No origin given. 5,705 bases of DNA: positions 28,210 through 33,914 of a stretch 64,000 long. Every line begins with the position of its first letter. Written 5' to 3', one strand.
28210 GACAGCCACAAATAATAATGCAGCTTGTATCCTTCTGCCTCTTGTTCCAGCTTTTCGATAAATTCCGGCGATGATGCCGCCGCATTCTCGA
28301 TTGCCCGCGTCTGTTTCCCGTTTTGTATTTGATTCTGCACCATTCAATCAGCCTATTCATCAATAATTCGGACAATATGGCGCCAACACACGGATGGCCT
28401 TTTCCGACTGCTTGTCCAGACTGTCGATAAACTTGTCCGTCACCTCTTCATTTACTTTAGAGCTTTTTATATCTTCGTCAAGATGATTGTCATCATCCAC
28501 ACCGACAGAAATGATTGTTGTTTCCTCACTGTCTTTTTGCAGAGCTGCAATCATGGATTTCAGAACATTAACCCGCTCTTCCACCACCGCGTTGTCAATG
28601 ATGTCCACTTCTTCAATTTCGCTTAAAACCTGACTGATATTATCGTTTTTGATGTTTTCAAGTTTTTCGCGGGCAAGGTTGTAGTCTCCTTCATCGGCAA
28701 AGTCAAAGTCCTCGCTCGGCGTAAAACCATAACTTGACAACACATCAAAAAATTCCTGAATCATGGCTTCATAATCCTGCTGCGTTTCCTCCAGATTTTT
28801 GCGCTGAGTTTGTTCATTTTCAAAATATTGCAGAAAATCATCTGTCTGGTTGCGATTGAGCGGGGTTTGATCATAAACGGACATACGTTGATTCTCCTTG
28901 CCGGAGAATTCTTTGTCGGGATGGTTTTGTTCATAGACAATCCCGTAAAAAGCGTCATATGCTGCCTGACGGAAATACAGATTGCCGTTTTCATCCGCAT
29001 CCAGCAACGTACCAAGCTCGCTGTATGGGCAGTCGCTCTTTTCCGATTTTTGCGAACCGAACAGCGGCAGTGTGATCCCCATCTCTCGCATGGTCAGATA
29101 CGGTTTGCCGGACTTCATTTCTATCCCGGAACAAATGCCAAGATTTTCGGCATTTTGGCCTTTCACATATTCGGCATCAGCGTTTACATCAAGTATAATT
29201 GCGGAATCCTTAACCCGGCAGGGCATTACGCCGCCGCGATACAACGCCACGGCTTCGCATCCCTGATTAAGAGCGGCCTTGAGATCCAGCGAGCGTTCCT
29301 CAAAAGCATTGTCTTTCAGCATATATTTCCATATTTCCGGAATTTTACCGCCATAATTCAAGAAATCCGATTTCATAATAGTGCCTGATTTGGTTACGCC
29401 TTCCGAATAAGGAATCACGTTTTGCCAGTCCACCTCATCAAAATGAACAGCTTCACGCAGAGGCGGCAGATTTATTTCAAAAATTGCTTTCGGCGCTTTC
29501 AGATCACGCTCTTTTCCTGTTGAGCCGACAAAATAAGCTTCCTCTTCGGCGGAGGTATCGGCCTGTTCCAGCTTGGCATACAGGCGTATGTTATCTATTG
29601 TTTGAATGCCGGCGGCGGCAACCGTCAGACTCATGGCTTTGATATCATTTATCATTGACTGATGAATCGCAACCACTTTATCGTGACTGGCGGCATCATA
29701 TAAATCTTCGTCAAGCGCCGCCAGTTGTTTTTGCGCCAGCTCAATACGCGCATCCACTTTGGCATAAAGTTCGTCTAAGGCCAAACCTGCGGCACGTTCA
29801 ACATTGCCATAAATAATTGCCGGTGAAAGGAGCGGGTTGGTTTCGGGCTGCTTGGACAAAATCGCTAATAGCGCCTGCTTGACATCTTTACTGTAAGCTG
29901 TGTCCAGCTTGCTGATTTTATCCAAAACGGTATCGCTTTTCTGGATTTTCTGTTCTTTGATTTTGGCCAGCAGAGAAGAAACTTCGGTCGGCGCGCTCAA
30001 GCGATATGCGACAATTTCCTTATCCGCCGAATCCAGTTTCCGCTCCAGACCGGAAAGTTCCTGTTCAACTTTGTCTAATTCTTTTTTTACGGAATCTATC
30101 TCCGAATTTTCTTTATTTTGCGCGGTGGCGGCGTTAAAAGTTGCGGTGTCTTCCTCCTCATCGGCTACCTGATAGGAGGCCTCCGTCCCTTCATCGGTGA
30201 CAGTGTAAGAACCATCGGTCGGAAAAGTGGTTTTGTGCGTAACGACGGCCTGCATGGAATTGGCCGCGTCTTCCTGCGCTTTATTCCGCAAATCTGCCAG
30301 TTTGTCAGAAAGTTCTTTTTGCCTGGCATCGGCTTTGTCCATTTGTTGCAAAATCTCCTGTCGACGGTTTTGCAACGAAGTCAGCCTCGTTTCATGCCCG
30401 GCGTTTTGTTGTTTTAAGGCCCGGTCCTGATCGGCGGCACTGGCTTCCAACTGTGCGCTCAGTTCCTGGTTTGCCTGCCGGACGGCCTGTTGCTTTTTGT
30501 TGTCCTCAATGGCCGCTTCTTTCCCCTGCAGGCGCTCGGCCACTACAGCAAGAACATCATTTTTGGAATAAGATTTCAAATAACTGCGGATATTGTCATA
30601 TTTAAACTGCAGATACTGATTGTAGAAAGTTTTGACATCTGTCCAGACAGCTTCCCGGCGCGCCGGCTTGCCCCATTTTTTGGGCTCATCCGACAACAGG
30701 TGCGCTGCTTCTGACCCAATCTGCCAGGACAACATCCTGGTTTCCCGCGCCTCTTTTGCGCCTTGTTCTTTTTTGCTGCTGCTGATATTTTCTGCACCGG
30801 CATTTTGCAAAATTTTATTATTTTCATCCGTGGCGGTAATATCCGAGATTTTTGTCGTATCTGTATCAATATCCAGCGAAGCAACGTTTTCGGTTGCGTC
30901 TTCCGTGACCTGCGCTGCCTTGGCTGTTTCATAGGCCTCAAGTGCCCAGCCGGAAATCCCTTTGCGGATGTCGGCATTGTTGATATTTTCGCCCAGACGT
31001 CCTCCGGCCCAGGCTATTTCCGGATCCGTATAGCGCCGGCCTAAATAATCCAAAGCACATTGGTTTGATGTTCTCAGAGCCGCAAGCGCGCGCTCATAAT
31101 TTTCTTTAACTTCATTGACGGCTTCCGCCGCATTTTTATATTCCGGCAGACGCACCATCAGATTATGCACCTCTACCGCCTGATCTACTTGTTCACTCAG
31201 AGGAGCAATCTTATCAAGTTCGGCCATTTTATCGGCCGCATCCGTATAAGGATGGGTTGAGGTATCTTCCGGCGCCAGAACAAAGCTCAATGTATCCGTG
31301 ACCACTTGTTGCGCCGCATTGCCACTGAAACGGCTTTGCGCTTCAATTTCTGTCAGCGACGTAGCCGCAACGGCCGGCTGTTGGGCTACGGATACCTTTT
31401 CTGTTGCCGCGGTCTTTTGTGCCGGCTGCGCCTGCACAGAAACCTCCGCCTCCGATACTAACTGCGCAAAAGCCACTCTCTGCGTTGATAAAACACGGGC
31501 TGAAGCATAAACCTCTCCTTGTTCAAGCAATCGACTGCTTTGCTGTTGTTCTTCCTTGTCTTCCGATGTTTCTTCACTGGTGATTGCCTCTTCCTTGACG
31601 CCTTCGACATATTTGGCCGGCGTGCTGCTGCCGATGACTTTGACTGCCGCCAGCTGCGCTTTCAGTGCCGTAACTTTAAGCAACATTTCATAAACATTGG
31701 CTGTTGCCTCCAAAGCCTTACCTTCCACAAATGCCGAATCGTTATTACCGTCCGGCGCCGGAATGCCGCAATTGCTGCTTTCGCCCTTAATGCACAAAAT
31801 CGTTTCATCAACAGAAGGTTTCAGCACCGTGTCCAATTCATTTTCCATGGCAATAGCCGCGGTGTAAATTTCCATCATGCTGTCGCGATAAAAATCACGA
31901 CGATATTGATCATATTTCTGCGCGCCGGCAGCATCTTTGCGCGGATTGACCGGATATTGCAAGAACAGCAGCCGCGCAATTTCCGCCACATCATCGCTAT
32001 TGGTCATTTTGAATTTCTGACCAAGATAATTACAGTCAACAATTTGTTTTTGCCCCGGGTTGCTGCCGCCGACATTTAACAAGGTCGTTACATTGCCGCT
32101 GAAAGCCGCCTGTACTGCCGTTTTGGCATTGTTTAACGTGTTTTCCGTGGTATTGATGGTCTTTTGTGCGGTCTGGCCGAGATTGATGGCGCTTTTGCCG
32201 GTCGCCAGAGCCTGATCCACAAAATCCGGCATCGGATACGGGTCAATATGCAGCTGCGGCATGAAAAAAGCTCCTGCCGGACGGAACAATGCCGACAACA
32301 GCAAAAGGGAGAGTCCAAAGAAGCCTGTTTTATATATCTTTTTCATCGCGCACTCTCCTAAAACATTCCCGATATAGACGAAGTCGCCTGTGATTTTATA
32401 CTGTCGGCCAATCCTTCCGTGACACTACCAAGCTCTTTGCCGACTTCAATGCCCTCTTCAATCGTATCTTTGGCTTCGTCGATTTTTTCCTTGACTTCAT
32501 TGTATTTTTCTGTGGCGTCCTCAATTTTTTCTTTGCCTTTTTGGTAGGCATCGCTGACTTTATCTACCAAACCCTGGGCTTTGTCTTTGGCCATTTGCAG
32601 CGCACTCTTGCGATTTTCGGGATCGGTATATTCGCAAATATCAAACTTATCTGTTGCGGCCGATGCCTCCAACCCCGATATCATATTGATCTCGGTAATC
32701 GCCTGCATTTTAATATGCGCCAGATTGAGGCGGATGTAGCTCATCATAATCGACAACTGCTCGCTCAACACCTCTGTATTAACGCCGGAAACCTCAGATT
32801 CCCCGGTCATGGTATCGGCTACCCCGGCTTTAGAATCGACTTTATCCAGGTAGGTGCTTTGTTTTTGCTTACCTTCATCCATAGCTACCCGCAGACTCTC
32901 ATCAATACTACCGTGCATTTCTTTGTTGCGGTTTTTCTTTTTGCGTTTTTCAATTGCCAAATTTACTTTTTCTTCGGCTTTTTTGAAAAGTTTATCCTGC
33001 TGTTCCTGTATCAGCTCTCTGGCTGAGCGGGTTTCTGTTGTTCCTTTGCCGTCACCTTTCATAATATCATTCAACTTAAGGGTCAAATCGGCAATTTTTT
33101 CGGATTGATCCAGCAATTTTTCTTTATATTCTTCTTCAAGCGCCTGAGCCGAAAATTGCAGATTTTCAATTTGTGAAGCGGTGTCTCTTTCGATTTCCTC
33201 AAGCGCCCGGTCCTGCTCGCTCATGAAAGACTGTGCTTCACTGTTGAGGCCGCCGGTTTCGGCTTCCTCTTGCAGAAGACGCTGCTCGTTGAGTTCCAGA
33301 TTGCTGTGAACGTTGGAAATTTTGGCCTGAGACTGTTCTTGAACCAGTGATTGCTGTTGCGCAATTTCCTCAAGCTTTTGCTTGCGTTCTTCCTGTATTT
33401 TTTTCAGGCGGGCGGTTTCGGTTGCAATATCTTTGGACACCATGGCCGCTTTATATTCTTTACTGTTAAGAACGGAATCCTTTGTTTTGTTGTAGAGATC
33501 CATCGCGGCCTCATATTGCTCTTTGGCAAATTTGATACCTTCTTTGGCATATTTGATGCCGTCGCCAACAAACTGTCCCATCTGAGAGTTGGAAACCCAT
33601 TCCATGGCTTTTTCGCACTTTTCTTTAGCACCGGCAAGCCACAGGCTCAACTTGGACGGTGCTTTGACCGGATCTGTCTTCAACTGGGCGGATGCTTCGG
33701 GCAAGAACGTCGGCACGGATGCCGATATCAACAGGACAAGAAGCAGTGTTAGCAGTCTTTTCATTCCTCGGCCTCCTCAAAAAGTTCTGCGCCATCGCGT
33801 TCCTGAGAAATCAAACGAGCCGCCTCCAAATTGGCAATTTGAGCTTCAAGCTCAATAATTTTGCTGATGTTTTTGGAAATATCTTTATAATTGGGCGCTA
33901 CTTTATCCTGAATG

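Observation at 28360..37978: A block of six signal-peptide, mostly coiled-coil proteins occupies the VirB5/VirB6 slot between virB4 and virB8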

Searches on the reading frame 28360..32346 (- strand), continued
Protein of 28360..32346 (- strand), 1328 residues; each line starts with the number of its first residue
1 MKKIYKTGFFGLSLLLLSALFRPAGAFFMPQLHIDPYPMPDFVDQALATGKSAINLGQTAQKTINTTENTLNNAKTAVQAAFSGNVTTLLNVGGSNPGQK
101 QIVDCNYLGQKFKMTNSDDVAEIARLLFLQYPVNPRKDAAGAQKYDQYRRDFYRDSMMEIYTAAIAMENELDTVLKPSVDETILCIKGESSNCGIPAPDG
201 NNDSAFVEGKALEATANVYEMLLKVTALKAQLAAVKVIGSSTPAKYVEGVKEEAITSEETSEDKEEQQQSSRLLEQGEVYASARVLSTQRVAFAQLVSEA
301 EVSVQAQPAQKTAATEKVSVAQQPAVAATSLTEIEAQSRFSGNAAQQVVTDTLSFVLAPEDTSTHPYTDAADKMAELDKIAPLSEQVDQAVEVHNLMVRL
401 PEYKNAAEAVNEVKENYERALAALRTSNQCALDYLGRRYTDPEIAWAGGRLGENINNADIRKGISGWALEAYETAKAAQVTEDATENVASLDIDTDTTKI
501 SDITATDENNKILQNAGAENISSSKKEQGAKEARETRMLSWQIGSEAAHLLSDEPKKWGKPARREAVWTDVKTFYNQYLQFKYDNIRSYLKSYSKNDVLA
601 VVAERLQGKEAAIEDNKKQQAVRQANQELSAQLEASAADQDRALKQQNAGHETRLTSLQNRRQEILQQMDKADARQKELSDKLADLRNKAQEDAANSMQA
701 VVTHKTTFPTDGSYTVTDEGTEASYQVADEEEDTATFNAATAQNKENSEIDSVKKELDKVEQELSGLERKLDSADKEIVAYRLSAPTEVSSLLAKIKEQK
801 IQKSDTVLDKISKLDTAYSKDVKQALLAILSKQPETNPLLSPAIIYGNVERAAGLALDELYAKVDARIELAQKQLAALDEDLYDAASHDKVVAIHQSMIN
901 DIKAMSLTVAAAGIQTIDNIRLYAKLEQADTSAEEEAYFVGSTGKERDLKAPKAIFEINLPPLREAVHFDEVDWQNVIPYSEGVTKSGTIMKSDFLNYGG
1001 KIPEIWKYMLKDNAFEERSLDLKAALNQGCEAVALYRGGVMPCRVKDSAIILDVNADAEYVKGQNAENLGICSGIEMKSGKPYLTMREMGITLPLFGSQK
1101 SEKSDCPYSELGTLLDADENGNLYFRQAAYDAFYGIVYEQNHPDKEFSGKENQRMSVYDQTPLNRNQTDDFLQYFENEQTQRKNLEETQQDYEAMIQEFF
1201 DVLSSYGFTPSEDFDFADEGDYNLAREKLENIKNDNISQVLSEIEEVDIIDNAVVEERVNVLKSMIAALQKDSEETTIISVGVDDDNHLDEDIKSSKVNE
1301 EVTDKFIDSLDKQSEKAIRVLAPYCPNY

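Call 79: predict_structure(alignment_id=A9)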
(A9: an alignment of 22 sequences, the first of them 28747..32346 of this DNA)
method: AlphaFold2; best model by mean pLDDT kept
length: 1200 residues; sequences in the alignment: 22
mean_pLDDT: 62.0   pTM: 0.51
mean pLDDT of the five models: 62.0, 57.6, 56.5, 55.4, 53.6
residues with pLDDT >= 90: 44; 70-90: 506; 50-70: 315; < 50: 335
segments of 3 or more residues with pLDDT < 50: 1-124, 194-205, 246-383, 482-487, 701-730, 938-943, 1013-1018, 1096-1098
pLDDT, mean of each block of 10 residues (from residue 1): 33 29 22 24 28 28 31 34 30 29 37 41 51 55 64 55 56 64 62 48 50 56 52 52 46 26 22 22 18 20 25 27 27 30 32 27 32 43 53 63 77 83 84 81 90 86 91 76 48 64 55 61 66 69 78 81 73 82 82 85 83 73 77 71 77 84 87 84 81 68 36 28 33 69 82 87 87 84 73 75 76 82 85 66 84 89 93 89 83 90 86 79 70 58 61 67 54 56 67 63 64 51 76 56 79 77 69 77 78 62 66 76 76 72 72 75 68 87 85 74
secondary structure, 60 per line:
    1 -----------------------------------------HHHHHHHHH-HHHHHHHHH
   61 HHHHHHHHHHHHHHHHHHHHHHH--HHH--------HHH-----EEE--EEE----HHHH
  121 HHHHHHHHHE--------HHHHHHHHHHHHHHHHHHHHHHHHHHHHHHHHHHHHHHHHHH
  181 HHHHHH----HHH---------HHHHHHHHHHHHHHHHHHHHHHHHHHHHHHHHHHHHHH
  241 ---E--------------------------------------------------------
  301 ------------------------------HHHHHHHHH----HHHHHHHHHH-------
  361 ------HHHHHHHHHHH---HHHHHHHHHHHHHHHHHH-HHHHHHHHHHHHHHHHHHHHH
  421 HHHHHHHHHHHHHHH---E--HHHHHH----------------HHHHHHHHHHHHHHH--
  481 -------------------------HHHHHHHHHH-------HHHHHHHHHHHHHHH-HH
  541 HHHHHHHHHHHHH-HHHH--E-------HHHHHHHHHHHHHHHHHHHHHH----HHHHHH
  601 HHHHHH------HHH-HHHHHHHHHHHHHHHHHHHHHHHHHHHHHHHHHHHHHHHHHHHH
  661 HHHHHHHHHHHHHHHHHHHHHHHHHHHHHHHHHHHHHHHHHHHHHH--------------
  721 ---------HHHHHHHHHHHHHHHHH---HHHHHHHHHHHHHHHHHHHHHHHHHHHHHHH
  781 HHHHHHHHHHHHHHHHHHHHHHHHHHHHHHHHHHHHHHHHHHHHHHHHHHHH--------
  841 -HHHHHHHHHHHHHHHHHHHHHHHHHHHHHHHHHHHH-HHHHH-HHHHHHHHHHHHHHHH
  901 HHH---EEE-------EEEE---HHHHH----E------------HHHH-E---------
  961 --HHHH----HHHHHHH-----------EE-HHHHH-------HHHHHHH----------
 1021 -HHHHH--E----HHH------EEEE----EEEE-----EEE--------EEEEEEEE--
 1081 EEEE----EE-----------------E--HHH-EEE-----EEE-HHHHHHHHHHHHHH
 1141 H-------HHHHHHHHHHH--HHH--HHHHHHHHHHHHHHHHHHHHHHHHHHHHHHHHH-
elements in order (helices of 4 or more, strands of 3 or more residues): H42-50 H52-83 E105-107 E110-112 H117-129 H139-186 H203-240 H331-339 H344-353 H367-377 H381-398 H400-435 H442-447 H464-478 H506-515 H523-537 H539-553 H555-558 H569-590 H595-606 H617-706 H730-746 H750-832 H842-877 H879-883 H885-903 E907-909 E917-920 H924-928 H946-949 H963-966 H971-977 H992-996 H1004-1010 H1022-1026 E1043-1046 E1051-1054 E1060-1062 E1071-1078 E1081-1084 E1115-1117 E1123-1125 H1127-1141 H1149-1159 H1167-1199

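Call 82: fold_search(model_id=the predicted structure, library=pdb)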
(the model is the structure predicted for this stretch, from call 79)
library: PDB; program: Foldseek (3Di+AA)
matches with E <= 10: 46; with E <= 0.001: 0
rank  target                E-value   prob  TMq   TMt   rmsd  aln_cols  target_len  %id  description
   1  8bx8_B                1.0e-01  0.10  0.06  0.03  55.7       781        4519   11  In situ outer dynein arm from Chlamydomonas reinhardtii in the post-power stroke state (released 2023-05-10)
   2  7k5b_B                1.0e-01  0.10  0.06  0.03  55.7       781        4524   11  Structure of outer-arm dynein bound to microtubule doublet in microtubule binding state 2 (MTBS-2) (released 2021-09-29)
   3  9gm6_B                1.7e-01  0.08  0.06  0.06  51.1       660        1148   14  MukBEF in a nucleotide-bound state with open neck gate (heads core) (released 2025-03-26)
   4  7k58_B                1.9e-01  0.08  0.06  0.03  55.4       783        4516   11  Structure of outer-arm dyneins bound to microtubule with microtubule binding state 1(MTBS-1) (released 2021-09-29)
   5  9gm6_A                2.1e-01  0.16  0.09  0.10  39.3       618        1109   13  MukBEF in a nucleotide-bound state with open neck gate (heads core) (released 2025-03-26)
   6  9qxt_A                4.7e-01  0.08  0.06  0.09  50.4       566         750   12  E. coli JetABC dimer in the DNA boarding-holding state (released 2025-10-01)
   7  7nyw_B                5.6e-01  0.05  0.05  0.06  43.4       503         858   12  Cryo-EM structure of the MukBEF-MatP-DNA head module (released 2021-07-07)
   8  8glv_Cn               9.8e-01  0.12  0.07  0.03  39.3       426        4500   13  96-nm repeat unit of doublet microtubules from Chlamydomonas reinhardtii flagella (released 2023-05-31)
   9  9y6s_7C               1.1e+00  0.10  0.08  0.04  47.9       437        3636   14  96-nm repeat of the Leishmania tarentolae doublet microtubule (released 2025-12-17)
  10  7zr1_D                1.2e+00  0.05  0.06  0.08  88.5       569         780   13  Chaetomium thermophilum Mre11-Rad50-Nbs1 complex bound to ATPyS (composite structure) (released 2023-01-11)
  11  9gm9_A                1.2e+00  0.02  0.04  0.05  44.2       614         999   12  MukBEF in a DNA capture state (released 2025-03-26)
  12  9qxx_A                1.4e+00  0.06  0.06  0.09  45.0       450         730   11  JetABC DNA loaded state dimer (released 2025-10-01)
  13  7zr1_C                1.5e+00  0.06  0.07  0.10  79.5       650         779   13  Chaetomium thermophilum Mre11-Rad50-Nbs1 complex bound to ATPyS (composite structure) (released 2023-01-11)
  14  8glv_JG               1.7e+00  0.09  0.07  0.03  41.0       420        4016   13  96-nm repeat unit of doublet microtubules from Chlamydomonas reinhardtii flagella (released 2023-05-31)
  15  7nyx_A                1.8e+00  0.06  0.08  0.07  78.5       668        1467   14  Cryo-EM structure of the MukBEF-MatP-DNA monomer (closed conformation) (released 2021-07-07)
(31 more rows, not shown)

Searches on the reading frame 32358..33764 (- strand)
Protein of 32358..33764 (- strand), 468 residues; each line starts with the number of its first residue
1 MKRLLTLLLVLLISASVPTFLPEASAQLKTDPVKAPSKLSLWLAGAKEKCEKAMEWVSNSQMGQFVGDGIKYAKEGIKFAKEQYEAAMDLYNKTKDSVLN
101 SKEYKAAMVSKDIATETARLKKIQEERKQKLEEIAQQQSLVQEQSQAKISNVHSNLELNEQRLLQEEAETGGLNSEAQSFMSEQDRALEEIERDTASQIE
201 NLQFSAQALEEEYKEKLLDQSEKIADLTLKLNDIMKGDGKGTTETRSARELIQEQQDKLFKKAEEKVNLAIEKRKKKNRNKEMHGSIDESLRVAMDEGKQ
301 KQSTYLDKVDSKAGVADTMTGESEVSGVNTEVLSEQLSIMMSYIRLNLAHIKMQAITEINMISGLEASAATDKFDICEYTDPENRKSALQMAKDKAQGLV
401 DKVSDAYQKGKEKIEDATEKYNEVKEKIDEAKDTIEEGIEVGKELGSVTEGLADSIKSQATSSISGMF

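Call 4: search_protein_families(library=pfam, proteins=[window:32358-33764:-], max_evalue=1)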
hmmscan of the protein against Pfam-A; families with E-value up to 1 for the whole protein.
window:32358-33764:- (468 aa): 1 family
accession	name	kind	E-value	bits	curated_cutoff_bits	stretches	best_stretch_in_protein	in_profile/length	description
PF04119.17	HSP9_HSP12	-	0.014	16.3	26.3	1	378-413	15-50/59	Heat shock protein 9/12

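Call 47: search_protein_families(library=pfam, alignment_id=A5, max_evalue=0.1)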
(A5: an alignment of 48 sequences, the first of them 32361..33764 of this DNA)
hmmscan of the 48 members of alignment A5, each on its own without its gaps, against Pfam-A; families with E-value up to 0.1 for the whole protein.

A. member 1, window:32361-33764:- (468 aa): 1 family
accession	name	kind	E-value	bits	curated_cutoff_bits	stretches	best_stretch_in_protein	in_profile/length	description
PF04119.17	HSP9_HSP12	-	0.014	16.3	26.3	1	378-413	15-50/59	Heat shock protein 9/12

B. families by the number of members that match (of 48 scanned): 66 families (the first 25 are shown)
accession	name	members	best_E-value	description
PF06103.16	DUF948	7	2.7e-05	Bacterial protein of unknown function (DUF948)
PF07889.17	DUF1664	5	0.0048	Protein of unknown function (DUF1664)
PF20667.3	Sec10_N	3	0.00036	Exocyst complex component Sec10, N-terminal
PF04513.17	Baculo_PEP_C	3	0.026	Baculovirus polyhedron envelope protein, PEP, C terminus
PF09787.14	Golgin_A5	2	0.0018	Golgin subfamily A member 5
PF12329.13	TMF_DNA_bd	2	0.0093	TATA element modulatory factor 1 DNA binding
PF07219.19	HemY_N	2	0.015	HemY protein N-terminus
PF04632.18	FUSC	2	0.016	Fusaric acid resistance protein family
PF18433.6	DUF5610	1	3.4e-06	Domain of unknown function (DUF5610)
PF19111.5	DUF5798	1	0.00046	Family of unknown function (DUF5798)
PF04956.18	TrbC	1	0.00047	TrbC/VIRB2 pilin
PF25764.1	KIF21A_4th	1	0.001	KIF21A-like domain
PF24611.2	Spectrin_Anc-1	1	0.0015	Nuclear anchorage protein 1, spectrin-like repeat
PF15035.11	Rootletin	1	0.0025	Ciliary rootlet component, centrosome cohesion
PF11727.13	ISG65-75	1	0.0027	Invariant surface glycoprotein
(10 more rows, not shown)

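Call 85: search_solved_structures(query=A5, max_evalue=10)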
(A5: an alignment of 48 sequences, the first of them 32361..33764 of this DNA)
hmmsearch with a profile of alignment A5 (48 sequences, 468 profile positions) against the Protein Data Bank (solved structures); distinct sequences matched with E-value up to 10: 153 (the best 60 are shown).
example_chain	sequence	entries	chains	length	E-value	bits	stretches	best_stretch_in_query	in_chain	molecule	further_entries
7zr2_A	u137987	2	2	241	0.00088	21.4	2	90-225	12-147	Spike protein S2',Chimeric protein mimic of SARS-CoV-2 Spike HR1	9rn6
5cjs_D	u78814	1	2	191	0.0017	20.4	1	175-250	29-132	Designed influenza hemagglutinin stem #4454, HA2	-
4zry_B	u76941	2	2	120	0.0029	19.7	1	392-449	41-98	Keratin, type II cytoskeletal 1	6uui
5ayh_A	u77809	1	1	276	0.026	16.6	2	153-221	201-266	Cytoplasmic dynein 1 heavy chain 1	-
8gjg_A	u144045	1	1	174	0.027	16.5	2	184-250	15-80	gluc_A04_0005 Binder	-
5cjq_B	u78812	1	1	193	0.032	16.3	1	176-257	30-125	Designed influenza hemagglutinin stem #4900, HA2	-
9rgy_A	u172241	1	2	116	0.037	16.1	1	150-237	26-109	sc-apCC3-CW-0NTT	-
8ppr_G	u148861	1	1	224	0.038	16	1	159-285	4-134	Kinetochore protein Spc25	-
4we4_B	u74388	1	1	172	0.042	15.9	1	182-253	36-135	Hemagglutinin HA2 chain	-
2x43_S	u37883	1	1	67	0.047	15.7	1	392-445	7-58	SHERP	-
7aw7_D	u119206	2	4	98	0.048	15.7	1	180-235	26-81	BZIP domain-containing protein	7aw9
5hmg_B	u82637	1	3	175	0.059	15.4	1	182-253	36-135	Hemagglutinin HA2 chain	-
1htm_B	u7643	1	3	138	0.068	15.2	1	186-253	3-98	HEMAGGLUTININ HA2 CHAIN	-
3eym_B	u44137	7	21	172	0.071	15.1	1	182-252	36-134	Hemagglutinin HA2 chain | X-31 Influenza Haemagglutinin HA2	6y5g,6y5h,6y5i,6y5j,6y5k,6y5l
2lxy_A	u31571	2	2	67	0.075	15.1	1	204-257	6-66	2-mercaptophenol-alpha3C | 4-mercaptophenol-alpha3C protein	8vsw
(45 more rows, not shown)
